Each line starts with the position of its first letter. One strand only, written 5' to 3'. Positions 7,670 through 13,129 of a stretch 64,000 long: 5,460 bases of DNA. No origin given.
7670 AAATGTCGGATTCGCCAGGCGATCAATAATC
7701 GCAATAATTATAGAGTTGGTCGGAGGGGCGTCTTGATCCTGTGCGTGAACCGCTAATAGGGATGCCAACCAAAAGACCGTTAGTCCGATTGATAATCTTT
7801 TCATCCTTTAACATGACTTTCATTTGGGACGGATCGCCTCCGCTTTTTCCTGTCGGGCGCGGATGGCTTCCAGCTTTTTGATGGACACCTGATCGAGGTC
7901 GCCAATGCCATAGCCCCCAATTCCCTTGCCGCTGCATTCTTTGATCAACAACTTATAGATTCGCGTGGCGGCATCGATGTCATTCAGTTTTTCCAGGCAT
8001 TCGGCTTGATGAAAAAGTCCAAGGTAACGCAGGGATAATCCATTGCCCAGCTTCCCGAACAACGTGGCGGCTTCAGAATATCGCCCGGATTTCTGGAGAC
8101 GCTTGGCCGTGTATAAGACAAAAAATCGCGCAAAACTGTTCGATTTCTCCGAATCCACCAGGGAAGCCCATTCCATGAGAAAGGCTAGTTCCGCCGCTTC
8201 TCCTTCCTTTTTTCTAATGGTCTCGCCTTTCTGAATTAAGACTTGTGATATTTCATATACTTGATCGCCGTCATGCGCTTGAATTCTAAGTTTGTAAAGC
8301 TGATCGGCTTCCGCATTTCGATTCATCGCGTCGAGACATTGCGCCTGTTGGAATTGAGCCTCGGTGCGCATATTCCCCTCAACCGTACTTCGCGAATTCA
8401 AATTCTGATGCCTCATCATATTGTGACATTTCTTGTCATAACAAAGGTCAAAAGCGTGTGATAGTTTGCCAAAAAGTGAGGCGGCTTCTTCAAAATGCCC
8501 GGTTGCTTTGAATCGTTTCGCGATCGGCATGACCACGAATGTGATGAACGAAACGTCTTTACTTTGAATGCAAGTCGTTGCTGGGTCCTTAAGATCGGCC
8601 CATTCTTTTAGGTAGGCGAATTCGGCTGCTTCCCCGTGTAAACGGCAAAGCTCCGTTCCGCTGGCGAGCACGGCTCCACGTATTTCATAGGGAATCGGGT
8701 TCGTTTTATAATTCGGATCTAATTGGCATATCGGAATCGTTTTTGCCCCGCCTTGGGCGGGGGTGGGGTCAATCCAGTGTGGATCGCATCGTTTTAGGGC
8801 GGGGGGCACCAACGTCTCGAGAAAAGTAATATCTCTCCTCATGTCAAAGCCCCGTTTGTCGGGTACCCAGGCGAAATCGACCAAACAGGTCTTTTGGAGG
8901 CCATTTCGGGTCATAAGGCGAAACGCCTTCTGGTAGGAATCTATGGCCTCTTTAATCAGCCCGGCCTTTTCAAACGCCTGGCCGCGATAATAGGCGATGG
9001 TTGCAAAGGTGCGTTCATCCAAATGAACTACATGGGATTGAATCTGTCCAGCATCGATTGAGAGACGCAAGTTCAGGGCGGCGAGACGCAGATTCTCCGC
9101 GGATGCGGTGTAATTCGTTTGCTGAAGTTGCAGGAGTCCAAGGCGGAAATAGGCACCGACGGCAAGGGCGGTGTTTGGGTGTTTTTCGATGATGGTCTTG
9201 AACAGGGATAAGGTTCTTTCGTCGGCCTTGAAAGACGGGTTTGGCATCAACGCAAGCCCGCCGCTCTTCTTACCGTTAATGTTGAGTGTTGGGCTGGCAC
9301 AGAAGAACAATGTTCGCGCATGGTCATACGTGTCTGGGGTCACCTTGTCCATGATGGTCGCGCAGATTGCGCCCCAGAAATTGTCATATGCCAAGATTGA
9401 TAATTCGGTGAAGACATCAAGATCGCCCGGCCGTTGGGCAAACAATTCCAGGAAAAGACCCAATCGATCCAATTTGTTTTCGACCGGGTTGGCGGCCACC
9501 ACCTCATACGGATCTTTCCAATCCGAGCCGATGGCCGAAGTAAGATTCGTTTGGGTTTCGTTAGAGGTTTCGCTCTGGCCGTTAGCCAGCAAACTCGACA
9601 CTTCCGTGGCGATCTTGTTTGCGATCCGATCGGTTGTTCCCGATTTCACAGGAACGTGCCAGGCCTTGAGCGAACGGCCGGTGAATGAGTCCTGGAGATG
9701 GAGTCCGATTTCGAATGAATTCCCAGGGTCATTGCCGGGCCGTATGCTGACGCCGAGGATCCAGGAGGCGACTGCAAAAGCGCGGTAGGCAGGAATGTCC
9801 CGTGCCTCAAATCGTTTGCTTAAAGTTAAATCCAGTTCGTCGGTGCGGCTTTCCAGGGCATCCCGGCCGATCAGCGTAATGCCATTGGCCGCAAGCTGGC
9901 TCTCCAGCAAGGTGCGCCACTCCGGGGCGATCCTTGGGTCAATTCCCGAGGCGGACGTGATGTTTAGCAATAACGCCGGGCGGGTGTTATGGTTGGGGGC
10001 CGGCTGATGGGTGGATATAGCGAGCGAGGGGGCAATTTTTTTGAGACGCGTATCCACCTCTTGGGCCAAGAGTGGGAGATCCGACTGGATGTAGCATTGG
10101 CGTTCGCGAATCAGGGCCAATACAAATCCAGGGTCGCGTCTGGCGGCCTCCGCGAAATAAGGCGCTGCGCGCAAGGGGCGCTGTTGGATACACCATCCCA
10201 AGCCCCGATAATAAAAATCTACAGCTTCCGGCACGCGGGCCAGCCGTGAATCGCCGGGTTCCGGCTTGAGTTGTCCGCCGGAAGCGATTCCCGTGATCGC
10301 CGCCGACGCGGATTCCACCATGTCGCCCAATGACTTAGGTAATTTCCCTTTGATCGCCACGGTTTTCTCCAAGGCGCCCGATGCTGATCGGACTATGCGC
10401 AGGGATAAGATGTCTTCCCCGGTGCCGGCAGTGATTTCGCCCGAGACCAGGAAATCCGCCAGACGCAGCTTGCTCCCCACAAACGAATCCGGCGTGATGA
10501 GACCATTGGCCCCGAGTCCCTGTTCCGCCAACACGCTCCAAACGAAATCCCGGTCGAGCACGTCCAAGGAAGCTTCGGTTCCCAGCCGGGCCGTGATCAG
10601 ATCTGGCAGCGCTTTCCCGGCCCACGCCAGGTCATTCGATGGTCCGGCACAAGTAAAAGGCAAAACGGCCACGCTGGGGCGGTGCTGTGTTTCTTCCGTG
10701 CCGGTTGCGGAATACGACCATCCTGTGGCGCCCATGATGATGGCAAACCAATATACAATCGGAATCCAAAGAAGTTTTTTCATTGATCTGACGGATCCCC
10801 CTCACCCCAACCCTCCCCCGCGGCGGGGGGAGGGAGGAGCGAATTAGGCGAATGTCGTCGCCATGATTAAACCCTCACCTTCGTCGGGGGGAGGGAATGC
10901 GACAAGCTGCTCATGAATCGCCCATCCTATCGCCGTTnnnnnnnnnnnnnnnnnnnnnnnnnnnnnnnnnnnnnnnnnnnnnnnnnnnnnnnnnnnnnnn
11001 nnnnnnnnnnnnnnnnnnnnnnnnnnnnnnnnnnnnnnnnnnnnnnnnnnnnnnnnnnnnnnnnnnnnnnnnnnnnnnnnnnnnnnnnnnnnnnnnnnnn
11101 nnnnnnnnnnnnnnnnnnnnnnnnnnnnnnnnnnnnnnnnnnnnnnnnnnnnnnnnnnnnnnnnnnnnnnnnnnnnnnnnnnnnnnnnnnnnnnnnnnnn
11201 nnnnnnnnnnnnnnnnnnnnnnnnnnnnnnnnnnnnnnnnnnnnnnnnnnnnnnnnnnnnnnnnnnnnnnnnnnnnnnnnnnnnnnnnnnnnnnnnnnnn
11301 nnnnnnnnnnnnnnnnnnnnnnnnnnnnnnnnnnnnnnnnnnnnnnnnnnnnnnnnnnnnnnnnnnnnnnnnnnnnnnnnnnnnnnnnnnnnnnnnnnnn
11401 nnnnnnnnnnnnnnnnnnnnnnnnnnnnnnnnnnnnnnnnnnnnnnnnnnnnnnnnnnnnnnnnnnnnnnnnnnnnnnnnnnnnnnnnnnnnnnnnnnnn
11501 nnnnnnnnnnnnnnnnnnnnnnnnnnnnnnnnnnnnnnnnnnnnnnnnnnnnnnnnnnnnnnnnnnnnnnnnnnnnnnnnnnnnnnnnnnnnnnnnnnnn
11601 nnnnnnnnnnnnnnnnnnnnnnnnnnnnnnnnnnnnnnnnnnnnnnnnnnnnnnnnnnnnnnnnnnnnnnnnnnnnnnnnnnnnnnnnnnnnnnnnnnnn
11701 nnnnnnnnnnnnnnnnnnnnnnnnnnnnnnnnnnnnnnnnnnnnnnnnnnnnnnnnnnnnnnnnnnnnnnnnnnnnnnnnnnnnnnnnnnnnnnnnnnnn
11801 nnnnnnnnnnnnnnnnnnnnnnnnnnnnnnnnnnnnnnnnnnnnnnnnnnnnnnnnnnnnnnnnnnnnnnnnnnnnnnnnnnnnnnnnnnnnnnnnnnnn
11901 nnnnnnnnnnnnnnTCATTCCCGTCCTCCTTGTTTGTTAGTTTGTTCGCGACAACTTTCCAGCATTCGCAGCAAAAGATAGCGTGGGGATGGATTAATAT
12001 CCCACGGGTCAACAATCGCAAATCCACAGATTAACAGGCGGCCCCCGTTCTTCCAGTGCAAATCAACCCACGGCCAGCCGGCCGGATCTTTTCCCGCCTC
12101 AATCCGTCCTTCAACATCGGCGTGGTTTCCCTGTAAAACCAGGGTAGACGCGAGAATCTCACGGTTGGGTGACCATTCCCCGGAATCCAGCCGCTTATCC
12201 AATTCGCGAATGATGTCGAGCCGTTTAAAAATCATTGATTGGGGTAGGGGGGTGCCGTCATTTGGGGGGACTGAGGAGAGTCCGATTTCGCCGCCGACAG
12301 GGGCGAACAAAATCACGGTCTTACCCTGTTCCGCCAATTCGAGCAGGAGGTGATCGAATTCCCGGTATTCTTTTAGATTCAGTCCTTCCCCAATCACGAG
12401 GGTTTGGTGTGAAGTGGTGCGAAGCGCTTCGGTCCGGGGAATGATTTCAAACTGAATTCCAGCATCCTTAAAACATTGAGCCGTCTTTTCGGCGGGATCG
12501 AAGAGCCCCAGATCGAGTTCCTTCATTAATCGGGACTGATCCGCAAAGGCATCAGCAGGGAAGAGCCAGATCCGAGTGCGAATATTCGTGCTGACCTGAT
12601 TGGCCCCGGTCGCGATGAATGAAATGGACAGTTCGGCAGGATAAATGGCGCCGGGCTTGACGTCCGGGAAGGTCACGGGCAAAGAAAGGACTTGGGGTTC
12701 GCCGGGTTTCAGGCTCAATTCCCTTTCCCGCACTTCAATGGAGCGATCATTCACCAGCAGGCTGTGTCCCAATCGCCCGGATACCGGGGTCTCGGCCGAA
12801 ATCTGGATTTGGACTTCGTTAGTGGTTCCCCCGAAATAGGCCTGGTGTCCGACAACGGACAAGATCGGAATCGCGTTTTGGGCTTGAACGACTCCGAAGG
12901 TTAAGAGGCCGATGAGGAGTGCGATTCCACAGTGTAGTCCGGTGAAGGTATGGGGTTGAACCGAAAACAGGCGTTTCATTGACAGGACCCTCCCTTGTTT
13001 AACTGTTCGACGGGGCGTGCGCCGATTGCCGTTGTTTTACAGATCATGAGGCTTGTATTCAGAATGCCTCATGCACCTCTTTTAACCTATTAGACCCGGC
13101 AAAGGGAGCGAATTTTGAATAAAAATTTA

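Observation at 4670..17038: Co-directional cluster of three giant paralogous secreted TolB-N/CsgG-like + TPR proteins, a CsgG-like tandem-domain protein and a secreted hypothetical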

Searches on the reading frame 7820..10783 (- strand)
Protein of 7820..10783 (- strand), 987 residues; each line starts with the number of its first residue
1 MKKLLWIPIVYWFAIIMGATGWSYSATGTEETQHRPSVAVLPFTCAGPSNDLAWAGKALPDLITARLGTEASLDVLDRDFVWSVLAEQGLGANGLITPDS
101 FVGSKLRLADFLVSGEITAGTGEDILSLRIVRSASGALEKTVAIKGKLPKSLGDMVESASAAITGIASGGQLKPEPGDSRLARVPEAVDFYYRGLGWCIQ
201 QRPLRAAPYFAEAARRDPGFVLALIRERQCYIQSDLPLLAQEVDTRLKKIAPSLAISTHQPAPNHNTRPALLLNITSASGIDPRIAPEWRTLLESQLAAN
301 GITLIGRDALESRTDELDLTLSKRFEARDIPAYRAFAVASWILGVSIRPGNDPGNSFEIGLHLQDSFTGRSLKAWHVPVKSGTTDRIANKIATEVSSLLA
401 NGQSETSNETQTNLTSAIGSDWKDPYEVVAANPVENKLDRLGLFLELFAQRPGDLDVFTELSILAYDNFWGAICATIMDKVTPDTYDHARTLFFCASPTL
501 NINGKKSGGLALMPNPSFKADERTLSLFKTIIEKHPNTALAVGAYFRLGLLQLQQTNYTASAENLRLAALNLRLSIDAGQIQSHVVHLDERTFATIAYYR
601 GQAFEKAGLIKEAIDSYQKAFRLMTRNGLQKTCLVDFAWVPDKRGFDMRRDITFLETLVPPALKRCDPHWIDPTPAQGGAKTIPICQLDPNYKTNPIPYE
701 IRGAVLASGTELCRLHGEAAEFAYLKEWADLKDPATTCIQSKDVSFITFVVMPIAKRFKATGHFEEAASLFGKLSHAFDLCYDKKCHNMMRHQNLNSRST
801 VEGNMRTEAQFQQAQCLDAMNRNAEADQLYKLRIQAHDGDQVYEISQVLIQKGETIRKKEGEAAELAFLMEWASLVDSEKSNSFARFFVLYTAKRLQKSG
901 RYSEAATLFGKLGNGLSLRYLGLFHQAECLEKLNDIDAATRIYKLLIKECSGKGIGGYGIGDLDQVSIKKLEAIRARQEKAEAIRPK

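Call 4: search_protein_families(library=pfam, proteins=[window:7820-10783:-], max_evalue=1)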
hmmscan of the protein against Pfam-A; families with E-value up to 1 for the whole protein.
window:7820-10783:- (987 aa): 9 families
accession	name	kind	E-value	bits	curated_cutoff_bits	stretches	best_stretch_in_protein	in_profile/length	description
PF07719.23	TPR_2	-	6.3e-07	29.5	27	1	596-624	3-31/34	Tetratricopeptide repeat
PF13432.12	TPR_16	-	1.2e-06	29.3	32.7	0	594-620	31-57/65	Tetratricopeptide repeat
PF13174.12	TPR_6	-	3.8e-05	24.5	26.3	1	923-949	3-29/33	Tetratricopeptide repeat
PF03783.19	CsgG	-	0.0012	18.7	20.8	1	30-119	4-100/210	Curli production assembly/transport component CsgG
PF00515.34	TPR_1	-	0.013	15.8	27.8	1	598-622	5-29/34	Tetratricopeptide repeat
PF13181.12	TPR_8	-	0.021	15.4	25.7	0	600-623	7-30/34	Tetratricopeptide repeat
PF12968.13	DUF3856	-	0.021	15.2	27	0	550-628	17-89/143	Domain of Unknown Function (DUF3856)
PF13428.12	TPR_14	-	0.022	15.9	23.5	0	597-622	4-29/44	Tetratricopeptide repeat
PF14559.12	TPR_19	-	0.025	15.3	25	0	200-235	4-39/68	Tetratricopeptide repeat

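Call 5: search_protein_families(library=ncbifam, proteins=[window:7820-10783:-], max_evalue=1)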
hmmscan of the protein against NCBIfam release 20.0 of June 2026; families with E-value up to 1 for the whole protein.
window:7820-10783:- (987 aa): 3 families
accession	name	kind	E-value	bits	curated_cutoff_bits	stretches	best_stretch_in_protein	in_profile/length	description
TIGR02795.1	tol_pal_ybgF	equivalog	9.5e-05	23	90.1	1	526-565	23-62/119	tol-pal system protein YbgF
NF040959.1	MamA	equivalog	0.082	12.3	200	0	592-623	137-168/204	magnetosome protein MamA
TIGR02552.1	LcrH_SycD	equivalog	0.16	11.6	104.8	0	895-945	27-77/136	SycD/LcrH family type III secretion system chaperone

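Call 40: search_solved_structures(query=window:7820-10783:-, max_evalue=1)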
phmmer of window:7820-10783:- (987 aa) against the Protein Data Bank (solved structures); distinct sequences matched with E-value up to 1: 18.
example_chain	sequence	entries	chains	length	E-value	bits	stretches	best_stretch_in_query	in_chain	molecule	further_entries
9gzg_A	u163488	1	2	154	6e-05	24.4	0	599-631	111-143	Engineered CTPR protein with glutamic acids for conductivity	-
8bu0_A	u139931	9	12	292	0.0037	18.4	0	585-629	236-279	Consensus tetratricopeptide repeat protein | Crystal structure of an 8-repeat consensus TPR superhelix with Zinc. | Monomer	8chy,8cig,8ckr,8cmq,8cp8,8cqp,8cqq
9qhb_A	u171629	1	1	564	0.022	15.8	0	585-630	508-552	Engineered tetratricopeptide repeat protein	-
2wqh_A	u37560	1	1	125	0.023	15.8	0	598-631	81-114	CTPR3Y3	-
1na0_A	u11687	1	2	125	0.028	15.5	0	594-631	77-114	designed protein CTPR3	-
9qhc_A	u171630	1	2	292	0.029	15.5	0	585-627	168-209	Engineered tetratricopeptide repeat protein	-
3kd7_A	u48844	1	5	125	0.036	15.2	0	595-631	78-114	CTPR390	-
1x7o_A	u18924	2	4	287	0.068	14.2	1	98-170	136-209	rRNA methyltransferase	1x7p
8ch0_A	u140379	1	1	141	0.069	14.2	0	585-626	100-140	Consensus tetratricopeptide repeat protein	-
2fo7_A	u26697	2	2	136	0.072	14.2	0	585-627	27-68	SYNTHETIC CONSENSUS TPR PROTEIN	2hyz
1na3_A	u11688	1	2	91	0.11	13.5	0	597-631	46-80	designed protein CTPR2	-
6vfj_B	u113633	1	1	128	0.15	13.1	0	594-627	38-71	I53_dn5B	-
6vl6_A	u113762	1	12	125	0.2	12.7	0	598-627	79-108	T33_dn2A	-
6v8e_A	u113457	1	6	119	0.26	12.3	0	596-631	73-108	Designed protein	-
2avp_A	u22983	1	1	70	0.33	12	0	588-626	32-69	synthetic consensus TPR protein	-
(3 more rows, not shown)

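Call 68: search_protein_families(library=padloc, proteins=[window:7820-10783:-], max_evalue=0.001)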
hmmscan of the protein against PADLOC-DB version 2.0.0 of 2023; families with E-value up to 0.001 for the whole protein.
window:7820-10783:- (987 aa): 0 families

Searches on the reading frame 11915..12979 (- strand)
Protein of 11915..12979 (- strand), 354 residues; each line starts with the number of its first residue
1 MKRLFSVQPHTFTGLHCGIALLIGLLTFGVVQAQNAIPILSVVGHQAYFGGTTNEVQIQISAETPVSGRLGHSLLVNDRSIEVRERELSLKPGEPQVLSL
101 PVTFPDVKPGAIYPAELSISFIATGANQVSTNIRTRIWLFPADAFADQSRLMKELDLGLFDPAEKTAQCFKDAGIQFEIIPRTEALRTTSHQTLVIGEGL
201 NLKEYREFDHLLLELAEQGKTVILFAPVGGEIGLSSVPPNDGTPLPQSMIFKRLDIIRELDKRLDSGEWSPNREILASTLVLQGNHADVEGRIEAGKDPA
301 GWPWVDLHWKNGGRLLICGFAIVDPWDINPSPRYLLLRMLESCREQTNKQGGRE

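Call 4: search_protein_families(library=pfam, proteins=[window:11915-12979:-], max_evalue=1)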
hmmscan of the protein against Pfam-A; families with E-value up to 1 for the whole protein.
window:11915-12979:- (354 aa): 1 family
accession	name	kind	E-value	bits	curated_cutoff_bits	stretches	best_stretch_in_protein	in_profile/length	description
PF14258.12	DUF4350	-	0.12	13.1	30.4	1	167-236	13-76/181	Domain of unknown function (DUF4350)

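Call 5: search_protein_families(library=ncbifam, proteins=[window:11915-12979:-], max_evalue=1)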
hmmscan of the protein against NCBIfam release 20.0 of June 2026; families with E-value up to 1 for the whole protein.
window:11915-12979:- (354 aa): 0 families

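Call 29: find_homologous_proteins(query=window:11915-12979:-, max_evalue=0.001)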
Query window:11915-12979:- (354 aa): 26 proteins with E <= 0.001 among 3883 candidates.
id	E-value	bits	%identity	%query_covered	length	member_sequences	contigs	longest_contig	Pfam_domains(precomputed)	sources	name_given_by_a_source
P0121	7.0e-210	714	100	89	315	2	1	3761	-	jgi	jgi:hypothetical protein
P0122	5.0e-205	698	90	97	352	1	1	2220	-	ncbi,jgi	jgi:hypothetical protein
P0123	1.1e-150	520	84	80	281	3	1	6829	-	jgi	jgi:hypothetical protein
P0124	3.7e-61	225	37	91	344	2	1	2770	-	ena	-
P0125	3.4e-53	199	36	84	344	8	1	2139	-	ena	-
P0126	5.4e-53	198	35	84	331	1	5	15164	-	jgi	-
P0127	4.0e-49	185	34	91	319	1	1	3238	-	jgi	-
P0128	1.1e-46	177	34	94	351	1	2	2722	-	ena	-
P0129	3.1e-46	176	33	83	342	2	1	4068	-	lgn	-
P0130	9.7e-46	174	31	89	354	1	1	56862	-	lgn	-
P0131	1.2e-45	174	36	71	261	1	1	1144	-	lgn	-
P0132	4.5e-45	172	32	84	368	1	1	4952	-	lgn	-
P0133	7.1e-44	168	32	84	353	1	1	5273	-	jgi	jgi:hypothetical protein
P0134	2.4e-43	166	34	86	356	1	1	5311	-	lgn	-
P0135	3.1e-41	159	33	83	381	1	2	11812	-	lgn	-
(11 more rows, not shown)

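Call 42: predict_structure(alignment_id=A2)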
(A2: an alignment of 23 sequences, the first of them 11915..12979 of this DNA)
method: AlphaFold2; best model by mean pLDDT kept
length: 354 residues; sequences in the alignment: 23
mean_pLDDT: 85.3   pTM: 0.81
mean pLDDT of the five models: 85.3, 85.1, 84.0, 83.8, 82.5
residues with pLDDT >= 90: 236; 70-90: 66; 50-70: 25; < 50: 27
segments of 3 or more residues with pLDDT < 50: 1-4, 8-15, 27-34
pLDDT, mean of each block of 10 residues (from residue 1): 44 50 48 64 86 93 92 93 93 91 94 94 82 93 92 94 96 95 95 96 92 94 95 67 80 94 86 84 83 83 94 95 91 95 82 49
secondary structure, 60 per line:
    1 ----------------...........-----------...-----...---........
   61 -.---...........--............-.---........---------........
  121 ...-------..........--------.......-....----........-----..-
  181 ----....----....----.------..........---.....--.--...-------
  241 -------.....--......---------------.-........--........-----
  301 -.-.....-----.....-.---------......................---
elements in order: H17-27 E39-41 E47-49 E53-60 E66-76 E79-90 E96-103 E113-123 E131-140 H149-155 E157-160 H165-172 H185-188 E193-196 H208-217 E221-225 E231-233 E248-252 H255-260 E278-285 E288-295 E304-308 E314-318 H330-351

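Call 66: search_protein_representatives(alignment_id=A2)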
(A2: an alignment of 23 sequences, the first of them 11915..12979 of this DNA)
Query: 23 sequences, 349 profile positions. Proteins with E-value up to 0.001 (for the whole library): 1338; up to 1e-10: 821; up to 1e-30: 523. The best 150 are listed.
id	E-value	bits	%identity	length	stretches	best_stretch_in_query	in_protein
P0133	2.3e-124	431.0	-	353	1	4-343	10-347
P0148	4.5e-123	426.7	-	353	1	17-342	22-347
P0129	3.0e-118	410.9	-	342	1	4-343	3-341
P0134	1.0e-115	402.5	-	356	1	16-345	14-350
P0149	1.6e-114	398.6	-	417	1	12-341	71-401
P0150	1.9e-113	395.1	-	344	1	12-337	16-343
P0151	3.9e-113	394.1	-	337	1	13-341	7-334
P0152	4.0e-113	394.0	-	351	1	6-342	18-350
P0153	5.2e-113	393.6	-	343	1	6-346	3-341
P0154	6.5e-113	393.3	-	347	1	13-347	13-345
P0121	1.0e-112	392.7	-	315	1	39-344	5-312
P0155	5.2e-112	390.4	-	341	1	12-341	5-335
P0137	9.9e-112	389.4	-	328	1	6-336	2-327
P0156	1.6e-111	388.7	-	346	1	19-346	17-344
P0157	2.6e-111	388.0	-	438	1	7-338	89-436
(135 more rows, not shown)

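Call 67: search_protein_families(library=pfam, alignment_id=A2, max_evalue=0.05)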
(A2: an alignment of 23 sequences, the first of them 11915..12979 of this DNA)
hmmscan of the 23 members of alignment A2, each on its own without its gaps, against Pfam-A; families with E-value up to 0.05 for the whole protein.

A. member 1, window:11915-12979:- (354 aa): 0 families

B. families by the number of members that match (of 23 scanned): 4 families
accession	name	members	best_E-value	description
PF16353.11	LacZ_4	2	0.0047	Beta-galactosidase, domain 4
PF04364.18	DNA_pol3_chi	1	0.0046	DNA polymerase III chi subunit, HolC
PF05762.20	VWA_CoxE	1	0.044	VWA domain containing CoxE-like protein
PF14258.12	DUF4350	1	0.048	Domain of unknown function (DUF4350)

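Call 68: search_protein_families(library=padloc, proteins=[window:11915-12979:-], max_evalue=0.001)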
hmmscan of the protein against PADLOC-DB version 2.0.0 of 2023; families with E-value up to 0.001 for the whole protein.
window:11915-12979:- (354 aa): 0 families
